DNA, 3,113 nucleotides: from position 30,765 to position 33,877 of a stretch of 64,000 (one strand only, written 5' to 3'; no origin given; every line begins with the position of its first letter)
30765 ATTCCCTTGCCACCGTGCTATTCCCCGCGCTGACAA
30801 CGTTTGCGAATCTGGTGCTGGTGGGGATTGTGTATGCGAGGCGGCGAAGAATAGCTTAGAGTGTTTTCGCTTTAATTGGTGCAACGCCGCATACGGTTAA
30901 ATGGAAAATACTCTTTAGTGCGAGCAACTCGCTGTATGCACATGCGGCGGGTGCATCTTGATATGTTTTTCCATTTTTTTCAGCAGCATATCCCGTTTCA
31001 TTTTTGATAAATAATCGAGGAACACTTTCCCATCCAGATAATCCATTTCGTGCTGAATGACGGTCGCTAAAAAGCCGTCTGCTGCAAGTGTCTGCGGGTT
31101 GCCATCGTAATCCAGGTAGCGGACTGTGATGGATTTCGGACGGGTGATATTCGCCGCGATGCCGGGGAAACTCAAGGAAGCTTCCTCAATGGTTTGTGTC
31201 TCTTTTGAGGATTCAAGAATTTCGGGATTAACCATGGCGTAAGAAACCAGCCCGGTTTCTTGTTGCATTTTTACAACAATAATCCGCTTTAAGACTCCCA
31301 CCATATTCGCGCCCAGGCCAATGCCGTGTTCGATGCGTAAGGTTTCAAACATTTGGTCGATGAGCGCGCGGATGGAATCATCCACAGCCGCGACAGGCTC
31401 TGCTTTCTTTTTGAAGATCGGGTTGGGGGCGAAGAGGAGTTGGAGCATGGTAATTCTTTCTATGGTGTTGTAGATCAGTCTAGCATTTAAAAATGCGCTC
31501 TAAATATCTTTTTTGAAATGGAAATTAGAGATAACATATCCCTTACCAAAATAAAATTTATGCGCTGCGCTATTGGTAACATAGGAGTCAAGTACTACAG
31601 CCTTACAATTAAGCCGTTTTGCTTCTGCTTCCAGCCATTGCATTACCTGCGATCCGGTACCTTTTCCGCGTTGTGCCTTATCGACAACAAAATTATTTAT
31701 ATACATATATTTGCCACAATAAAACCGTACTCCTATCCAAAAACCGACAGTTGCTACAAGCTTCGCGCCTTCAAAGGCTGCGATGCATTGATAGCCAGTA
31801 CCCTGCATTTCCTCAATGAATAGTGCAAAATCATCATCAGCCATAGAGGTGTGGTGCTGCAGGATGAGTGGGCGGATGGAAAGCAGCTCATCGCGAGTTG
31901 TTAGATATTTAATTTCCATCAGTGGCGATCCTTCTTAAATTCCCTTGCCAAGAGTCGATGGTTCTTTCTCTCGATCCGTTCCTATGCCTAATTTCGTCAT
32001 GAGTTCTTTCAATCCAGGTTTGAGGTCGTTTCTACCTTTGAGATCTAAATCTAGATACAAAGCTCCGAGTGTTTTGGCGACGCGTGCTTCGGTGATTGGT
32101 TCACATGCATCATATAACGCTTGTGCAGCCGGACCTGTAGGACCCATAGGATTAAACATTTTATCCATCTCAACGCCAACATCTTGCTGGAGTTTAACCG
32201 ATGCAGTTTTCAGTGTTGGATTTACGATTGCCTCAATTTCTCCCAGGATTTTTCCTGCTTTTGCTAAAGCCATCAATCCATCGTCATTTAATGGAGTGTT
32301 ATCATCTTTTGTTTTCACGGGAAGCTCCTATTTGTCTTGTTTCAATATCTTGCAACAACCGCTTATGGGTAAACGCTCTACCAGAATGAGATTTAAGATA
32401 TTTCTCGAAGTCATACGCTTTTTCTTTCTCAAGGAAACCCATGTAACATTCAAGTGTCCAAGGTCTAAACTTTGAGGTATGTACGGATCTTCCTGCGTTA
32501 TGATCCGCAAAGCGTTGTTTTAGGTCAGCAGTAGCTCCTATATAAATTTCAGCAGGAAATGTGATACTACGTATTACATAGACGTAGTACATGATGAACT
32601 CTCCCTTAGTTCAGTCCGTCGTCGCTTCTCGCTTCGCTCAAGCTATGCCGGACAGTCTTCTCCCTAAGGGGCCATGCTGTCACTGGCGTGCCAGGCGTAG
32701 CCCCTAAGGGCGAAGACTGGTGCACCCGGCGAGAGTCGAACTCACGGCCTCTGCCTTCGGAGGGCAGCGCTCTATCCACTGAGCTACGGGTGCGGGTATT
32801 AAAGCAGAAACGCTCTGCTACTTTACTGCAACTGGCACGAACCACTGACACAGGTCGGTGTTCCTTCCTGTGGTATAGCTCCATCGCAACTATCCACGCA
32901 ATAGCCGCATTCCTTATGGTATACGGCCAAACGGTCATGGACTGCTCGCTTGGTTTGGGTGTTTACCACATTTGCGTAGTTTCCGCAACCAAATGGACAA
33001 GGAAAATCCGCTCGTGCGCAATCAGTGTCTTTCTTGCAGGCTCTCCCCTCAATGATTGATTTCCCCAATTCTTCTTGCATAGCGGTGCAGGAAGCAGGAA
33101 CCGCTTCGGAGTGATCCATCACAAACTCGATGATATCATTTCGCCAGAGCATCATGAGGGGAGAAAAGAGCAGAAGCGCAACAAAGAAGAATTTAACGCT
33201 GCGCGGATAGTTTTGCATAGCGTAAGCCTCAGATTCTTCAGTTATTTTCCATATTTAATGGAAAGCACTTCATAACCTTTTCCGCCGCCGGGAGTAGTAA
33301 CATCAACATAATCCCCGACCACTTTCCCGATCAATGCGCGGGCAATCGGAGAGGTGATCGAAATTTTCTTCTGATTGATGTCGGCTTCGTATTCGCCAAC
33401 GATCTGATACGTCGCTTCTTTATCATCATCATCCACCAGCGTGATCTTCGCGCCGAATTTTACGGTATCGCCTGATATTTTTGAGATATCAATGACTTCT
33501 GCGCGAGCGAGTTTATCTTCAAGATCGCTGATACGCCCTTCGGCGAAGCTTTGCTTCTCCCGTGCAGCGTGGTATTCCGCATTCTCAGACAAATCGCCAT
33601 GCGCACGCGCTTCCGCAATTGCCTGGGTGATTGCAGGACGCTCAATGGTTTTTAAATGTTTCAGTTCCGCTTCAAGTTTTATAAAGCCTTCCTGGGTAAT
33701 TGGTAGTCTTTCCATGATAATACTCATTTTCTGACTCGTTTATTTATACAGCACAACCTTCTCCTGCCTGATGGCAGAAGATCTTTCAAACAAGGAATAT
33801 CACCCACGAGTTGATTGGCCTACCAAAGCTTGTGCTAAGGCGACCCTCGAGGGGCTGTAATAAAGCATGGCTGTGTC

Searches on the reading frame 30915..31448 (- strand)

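Call 20: search_protein_families(library=pfam, proteins=[window:30915-31448:-], max_evalue=0.001)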
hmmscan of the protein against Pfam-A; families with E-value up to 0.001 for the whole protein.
window:30915-31448:- (177 aa): 1 family
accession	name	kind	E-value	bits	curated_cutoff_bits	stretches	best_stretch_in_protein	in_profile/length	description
PF01327.26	Pep_deformylase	-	3.8e-48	163.5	22.8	1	2-152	2-155/156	Polypeptide deformylase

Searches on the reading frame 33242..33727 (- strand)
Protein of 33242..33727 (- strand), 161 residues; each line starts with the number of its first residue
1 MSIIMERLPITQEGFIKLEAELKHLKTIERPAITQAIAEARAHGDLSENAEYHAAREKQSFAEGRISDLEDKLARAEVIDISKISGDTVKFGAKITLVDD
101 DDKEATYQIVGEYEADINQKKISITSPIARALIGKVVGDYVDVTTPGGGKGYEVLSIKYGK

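Call 21: search_protein_families(library=pfam, proteins=[window:33242-33727:-], max_evalue=0.001)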
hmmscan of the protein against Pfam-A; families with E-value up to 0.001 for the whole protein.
window:33242-33727:- (161 aa): 2 families
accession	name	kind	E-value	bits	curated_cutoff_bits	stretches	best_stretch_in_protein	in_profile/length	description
PF03449.20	GreA_GreB_N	-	7.7e-33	113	24.5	1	9-78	2-71/71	Transcription elongation factor, N-terminal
PF01272.25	GreA_GreB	-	3.5e-26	91.4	26.9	1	86-159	3-77/77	Transcription elongation factor, GreA/GreB, C-term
